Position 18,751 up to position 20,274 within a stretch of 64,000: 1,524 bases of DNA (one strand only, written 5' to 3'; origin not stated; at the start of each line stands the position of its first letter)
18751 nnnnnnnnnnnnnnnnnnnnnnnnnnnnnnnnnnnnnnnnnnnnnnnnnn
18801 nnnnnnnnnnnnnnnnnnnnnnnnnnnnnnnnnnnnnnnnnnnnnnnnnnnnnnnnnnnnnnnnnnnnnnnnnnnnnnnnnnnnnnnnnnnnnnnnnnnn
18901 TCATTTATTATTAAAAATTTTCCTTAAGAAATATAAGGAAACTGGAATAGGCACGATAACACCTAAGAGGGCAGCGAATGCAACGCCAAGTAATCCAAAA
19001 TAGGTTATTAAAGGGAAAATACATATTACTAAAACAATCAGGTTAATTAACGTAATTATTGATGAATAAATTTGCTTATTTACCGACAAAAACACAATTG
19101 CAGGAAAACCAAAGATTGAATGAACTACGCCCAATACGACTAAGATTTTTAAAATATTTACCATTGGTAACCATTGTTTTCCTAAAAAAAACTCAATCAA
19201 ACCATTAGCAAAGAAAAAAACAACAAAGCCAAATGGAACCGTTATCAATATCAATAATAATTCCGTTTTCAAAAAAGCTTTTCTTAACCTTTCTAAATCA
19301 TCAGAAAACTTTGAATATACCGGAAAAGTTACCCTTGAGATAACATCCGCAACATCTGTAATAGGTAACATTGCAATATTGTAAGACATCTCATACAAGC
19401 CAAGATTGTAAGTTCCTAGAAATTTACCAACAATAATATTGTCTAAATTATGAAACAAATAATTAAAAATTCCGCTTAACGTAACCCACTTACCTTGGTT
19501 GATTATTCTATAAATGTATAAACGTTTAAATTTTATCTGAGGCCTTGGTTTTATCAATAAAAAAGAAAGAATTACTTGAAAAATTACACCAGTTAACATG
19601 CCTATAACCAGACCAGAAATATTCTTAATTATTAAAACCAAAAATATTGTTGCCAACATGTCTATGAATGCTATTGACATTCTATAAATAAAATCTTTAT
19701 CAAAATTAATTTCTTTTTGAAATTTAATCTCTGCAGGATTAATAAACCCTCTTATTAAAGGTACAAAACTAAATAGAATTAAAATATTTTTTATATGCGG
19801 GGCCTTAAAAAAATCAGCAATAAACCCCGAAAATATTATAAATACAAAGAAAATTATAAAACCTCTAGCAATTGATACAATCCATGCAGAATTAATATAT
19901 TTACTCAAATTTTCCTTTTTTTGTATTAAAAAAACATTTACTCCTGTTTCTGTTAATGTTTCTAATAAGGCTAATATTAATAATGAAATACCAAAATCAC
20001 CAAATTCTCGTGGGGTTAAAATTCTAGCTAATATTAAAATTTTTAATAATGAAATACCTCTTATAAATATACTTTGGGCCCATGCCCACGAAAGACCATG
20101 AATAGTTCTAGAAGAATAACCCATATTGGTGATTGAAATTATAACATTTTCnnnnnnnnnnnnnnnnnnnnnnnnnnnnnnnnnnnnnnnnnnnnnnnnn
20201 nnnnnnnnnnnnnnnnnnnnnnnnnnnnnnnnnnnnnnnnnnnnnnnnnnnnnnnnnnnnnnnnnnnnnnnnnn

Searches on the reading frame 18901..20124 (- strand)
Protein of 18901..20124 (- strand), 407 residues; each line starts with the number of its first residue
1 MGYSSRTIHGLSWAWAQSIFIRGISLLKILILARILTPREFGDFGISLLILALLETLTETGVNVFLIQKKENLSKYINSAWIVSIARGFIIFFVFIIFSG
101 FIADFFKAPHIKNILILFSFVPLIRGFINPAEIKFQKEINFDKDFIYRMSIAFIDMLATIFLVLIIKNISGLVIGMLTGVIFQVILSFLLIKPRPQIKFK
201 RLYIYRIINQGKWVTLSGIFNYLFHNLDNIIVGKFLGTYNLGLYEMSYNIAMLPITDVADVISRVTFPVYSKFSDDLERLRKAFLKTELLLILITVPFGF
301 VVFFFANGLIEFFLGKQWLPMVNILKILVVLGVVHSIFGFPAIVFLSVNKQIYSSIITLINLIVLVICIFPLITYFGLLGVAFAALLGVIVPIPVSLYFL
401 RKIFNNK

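Call 17: search_protein_families(library=pfam, proteins=[window:18901-20124:-], max_evalue=0.01)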
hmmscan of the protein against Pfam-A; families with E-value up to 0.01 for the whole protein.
window:18901-20124:- (407 aa): 5 families
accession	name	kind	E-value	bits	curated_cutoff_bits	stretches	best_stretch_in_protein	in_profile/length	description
PF13440.11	Polysacc_synt_3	-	7e-72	242.6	23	1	31-322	1-292/293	Polysaccharide biosynthesis protein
PF01943.22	Polysacc_synt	-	6.2e-33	114.8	28.2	2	16-273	10-273/274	Polysaccharide biosynthesis protein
PF05975.17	EcsB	-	1e-05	25.1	30.7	1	51-199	69-214/383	Bacterial ABC transporter protein EcsB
PF07856.17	Orai-1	-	0.0015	18.6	25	1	46-115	73-144/173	Mediator of CRAC channel activity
PF01554.23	MatE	-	0.0044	17.2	24.9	1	216-367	4-156/161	MatE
